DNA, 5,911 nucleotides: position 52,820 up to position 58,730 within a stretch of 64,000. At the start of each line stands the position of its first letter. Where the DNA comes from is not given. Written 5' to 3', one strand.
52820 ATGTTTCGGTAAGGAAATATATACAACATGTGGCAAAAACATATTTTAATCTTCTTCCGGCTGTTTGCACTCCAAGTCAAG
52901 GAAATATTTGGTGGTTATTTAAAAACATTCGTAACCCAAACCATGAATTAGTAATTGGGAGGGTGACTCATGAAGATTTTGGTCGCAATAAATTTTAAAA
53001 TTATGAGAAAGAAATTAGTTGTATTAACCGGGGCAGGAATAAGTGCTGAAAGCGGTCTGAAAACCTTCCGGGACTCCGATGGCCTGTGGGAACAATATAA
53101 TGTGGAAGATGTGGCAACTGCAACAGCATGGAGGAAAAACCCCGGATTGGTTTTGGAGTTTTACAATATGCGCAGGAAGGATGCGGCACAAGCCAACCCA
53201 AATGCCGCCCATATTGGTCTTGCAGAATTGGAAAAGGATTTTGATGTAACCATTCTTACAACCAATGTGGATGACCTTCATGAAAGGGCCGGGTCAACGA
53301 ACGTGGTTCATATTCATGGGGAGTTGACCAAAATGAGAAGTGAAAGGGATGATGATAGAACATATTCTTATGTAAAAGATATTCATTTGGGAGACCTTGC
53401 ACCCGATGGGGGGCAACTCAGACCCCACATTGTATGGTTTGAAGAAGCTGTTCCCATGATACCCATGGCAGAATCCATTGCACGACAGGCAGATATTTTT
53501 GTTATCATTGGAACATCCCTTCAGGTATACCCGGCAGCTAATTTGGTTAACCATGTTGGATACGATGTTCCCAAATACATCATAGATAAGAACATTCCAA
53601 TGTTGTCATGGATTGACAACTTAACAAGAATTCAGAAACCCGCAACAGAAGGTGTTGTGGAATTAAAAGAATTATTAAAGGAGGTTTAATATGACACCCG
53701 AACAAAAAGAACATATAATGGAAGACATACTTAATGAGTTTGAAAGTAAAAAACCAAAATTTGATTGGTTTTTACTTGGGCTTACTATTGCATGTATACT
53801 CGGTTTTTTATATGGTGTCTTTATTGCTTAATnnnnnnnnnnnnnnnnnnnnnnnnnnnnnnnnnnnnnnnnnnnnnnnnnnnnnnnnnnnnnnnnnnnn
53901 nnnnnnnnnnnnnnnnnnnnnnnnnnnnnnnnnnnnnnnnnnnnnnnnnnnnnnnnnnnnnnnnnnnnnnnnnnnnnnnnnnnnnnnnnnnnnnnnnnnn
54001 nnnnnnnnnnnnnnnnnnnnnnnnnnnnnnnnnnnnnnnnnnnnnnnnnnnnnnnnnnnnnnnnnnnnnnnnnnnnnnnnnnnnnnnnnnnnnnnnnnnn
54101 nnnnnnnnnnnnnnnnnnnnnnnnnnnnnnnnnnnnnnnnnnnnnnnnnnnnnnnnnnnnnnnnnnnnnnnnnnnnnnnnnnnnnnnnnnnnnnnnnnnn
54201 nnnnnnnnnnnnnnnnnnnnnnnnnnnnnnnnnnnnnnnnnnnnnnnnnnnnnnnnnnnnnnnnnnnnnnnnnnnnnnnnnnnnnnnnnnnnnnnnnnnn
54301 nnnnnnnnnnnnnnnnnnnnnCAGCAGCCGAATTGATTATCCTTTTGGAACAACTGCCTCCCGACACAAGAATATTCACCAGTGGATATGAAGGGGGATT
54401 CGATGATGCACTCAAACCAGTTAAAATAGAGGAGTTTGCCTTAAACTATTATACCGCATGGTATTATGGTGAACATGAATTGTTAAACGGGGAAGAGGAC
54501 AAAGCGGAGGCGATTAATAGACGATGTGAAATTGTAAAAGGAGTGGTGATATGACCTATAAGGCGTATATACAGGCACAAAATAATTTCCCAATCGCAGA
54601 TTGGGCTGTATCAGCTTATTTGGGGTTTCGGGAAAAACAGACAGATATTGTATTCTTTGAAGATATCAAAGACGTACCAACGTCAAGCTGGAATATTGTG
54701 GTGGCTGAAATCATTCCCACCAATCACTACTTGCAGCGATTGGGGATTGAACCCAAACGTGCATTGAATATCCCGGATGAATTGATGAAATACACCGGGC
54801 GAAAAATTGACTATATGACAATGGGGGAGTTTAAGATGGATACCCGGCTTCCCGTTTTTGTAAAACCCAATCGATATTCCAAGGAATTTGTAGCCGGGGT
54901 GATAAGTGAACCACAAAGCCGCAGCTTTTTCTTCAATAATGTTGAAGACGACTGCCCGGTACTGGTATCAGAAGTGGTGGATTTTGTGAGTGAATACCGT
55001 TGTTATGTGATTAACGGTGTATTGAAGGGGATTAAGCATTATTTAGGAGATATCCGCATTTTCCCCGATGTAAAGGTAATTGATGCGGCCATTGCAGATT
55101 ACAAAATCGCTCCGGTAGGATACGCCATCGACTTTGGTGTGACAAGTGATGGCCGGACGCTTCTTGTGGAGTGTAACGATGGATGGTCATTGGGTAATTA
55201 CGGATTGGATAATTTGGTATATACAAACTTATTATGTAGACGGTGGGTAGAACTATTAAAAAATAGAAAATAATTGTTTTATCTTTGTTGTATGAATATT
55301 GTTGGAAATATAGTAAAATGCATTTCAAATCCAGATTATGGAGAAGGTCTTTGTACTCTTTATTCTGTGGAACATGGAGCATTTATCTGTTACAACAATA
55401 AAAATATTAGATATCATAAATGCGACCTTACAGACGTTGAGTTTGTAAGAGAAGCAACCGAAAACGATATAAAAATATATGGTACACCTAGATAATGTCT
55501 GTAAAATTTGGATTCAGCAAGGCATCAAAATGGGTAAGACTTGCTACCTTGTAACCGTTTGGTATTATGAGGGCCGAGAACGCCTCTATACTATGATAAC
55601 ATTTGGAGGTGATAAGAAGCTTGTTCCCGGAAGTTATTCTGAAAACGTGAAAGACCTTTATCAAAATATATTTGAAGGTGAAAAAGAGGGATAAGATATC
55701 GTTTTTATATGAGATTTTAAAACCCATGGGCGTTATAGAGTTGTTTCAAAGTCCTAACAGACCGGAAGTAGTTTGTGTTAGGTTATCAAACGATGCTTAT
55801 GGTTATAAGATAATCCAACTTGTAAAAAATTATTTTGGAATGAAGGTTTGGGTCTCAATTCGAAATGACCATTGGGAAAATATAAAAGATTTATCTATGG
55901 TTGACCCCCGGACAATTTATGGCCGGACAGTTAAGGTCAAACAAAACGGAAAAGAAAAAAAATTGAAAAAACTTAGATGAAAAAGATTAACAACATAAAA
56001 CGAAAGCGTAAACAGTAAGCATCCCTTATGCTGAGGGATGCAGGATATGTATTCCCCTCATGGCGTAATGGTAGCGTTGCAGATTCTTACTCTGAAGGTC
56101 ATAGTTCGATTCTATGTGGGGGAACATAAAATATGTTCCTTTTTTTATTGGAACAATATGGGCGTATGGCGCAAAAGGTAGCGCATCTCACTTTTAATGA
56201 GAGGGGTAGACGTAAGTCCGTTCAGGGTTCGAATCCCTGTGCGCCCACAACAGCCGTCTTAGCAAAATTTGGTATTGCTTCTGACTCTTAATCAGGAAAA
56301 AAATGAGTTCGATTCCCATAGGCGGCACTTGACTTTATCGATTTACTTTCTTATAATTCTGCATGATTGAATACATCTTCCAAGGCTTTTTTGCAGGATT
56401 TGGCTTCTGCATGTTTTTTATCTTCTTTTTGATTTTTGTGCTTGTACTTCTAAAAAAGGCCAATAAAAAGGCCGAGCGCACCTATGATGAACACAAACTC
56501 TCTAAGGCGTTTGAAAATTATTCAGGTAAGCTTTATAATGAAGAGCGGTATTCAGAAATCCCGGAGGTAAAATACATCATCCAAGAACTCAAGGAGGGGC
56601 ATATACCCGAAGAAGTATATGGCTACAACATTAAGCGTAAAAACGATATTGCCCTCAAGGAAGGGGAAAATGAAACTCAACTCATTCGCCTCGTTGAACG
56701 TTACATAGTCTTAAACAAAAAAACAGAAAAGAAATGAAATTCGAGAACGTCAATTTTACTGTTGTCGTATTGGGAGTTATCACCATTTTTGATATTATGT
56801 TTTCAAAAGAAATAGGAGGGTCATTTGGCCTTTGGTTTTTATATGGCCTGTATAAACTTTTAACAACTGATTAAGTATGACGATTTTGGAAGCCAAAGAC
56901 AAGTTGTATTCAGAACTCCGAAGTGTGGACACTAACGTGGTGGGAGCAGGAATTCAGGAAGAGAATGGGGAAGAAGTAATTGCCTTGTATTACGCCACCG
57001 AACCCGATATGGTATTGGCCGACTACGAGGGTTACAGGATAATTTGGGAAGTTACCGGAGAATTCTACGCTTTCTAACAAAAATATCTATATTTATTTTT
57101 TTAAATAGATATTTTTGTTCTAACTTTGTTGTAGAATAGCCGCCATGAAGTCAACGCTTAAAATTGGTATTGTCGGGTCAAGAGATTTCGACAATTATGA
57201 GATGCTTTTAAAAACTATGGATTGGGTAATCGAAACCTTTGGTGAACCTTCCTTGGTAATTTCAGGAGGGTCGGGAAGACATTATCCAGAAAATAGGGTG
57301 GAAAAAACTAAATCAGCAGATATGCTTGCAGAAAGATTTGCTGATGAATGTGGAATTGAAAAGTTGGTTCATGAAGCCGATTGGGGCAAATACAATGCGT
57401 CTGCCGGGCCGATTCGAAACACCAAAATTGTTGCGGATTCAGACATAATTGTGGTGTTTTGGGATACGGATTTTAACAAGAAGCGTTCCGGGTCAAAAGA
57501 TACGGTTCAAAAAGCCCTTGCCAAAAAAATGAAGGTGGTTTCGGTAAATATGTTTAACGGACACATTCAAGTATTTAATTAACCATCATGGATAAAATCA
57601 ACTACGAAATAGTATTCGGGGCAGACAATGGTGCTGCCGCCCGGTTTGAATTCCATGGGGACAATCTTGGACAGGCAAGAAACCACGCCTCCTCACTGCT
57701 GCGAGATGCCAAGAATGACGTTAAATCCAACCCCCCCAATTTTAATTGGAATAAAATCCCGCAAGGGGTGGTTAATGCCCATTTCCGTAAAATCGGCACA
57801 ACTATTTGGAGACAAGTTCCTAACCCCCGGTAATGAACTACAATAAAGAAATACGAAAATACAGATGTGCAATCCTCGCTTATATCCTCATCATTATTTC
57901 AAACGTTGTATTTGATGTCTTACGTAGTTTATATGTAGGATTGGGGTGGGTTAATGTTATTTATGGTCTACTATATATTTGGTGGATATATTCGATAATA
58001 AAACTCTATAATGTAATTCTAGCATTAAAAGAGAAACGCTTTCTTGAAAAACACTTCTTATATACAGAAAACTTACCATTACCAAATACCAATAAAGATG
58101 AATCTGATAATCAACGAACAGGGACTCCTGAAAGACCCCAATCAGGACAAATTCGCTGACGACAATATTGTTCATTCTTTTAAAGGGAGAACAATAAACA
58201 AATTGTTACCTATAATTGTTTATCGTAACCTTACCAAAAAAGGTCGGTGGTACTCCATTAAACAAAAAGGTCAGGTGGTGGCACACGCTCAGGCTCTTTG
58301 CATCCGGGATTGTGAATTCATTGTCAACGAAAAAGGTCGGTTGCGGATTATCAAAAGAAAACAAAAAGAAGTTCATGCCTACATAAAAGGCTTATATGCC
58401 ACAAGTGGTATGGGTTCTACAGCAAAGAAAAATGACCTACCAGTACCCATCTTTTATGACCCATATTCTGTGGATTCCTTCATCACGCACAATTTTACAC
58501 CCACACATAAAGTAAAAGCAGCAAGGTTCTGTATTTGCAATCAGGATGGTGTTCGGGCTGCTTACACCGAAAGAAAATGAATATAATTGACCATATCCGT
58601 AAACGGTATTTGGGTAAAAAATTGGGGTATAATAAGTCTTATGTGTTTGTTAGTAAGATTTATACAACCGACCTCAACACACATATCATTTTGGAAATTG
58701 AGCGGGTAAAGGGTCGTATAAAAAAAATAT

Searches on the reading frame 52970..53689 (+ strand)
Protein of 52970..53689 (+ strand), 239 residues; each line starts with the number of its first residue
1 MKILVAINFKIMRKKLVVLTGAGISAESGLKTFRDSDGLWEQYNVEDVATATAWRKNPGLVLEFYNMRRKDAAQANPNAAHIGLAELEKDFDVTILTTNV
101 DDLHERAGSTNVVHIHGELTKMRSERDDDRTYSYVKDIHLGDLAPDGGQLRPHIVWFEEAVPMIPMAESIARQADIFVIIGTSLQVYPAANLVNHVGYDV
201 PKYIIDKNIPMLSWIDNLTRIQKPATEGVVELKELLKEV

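Call 23: search_protein_families(library=pfam, proteins=[window:52970-53689:+], max_evalue=0.001)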
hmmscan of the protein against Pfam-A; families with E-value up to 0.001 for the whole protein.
window:52970-53689:+ (239 aa): 1 family
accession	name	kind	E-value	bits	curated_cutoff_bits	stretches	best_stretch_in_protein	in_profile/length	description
PF02146.23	SIR2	-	5.7e-37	127.8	24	1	21-188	1-180/180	Sir2 family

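Call 98: search_protein_families(library=padloc, proteins=[window:52970-53689:+], max_evalue=0.001)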
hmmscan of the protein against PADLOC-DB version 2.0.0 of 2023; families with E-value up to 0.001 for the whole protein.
window:52970-53689:+ (239 aa): 1 family
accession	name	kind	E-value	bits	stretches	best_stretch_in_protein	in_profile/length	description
PDLC05061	PDC-S65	-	0.00084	16.7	0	60-107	104-154/592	-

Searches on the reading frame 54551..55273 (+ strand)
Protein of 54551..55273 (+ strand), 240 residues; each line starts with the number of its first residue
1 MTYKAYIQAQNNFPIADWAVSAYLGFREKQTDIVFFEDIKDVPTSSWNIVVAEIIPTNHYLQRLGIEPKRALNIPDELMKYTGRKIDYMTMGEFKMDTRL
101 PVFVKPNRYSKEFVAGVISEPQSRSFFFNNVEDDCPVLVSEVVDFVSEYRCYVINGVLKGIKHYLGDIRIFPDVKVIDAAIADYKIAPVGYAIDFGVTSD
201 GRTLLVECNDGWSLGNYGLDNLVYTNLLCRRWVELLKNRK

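Call 23: search_protein_families(library=pfam, proteins=[window:54551-55273:+], max_evalue=0.001)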
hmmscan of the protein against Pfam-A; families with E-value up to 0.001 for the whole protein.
window:54551-55273:+ (240 aa): 2 families
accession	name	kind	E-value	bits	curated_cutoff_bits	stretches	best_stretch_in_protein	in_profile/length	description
PF18299.6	R2K_2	-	2.5e-41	141.4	26.2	1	81-226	1-146/147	ATP-grasp domain, R2K clade family 2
PF14243.11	R2K_3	-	2.2e-24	87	26.3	1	89-220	38-160/169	ATP-grasp domain, R2K clade family 3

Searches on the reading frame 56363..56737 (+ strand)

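Call 67: search_protein_families(library=pfam, proteins=[window:56363-56737:+], max_evalue=0.01)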
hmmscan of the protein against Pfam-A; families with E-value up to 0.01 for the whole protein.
window:56363-56737:+ (124 aa): 1 family
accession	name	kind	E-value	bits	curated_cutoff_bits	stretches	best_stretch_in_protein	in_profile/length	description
PF25184.1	YxzE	-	0.0058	18.1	40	1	13-44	5-35/65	YxzE-like putative bacteriocin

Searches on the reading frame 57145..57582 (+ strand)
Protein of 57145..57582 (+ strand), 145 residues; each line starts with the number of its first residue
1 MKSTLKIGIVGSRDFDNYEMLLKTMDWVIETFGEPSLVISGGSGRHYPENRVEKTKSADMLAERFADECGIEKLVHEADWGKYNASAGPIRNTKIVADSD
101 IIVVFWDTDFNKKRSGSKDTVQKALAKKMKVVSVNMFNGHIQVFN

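Call 67: search_protein_families(library=pfam, proteins=[window:57145-57582:+], max_evalue=0.01)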
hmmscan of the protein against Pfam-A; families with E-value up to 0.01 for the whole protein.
window:57145-57582:+ (145 aa): 2 families
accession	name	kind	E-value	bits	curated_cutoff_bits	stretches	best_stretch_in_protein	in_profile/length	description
PF10686.14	YAcAr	-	3.6e-09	36.7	28.2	2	56-83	39-66/66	YspA, cpYpsA-related SLOG family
PF02481.21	DNA_processg_A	-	0.0031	17.2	29.6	0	81-135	138-188/212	DNA recombination-mediator protein A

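Call 98: search_protein_families(library=padloc, proteins=[window:57145-57582:+], max_evalue=0.001)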
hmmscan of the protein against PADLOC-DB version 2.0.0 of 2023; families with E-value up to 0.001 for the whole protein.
window:57145-57582:+ (145 aa): 0 families

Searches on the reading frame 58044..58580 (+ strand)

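Call 23: search_protein_families(library=pfam, proteins=[window:58044-58580:+], max_evalue=0.001)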
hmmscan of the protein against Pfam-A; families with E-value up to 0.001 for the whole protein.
window:58044-58580:+ (178 aa): 1 family
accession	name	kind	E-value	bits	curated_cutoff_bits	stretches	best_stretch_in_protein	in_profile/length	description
PF25735.1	Phage_L5_gp82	-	1.4e-22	80.3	27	1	56-169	7-116/120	Mycobacterium phage L5 gene 82 protein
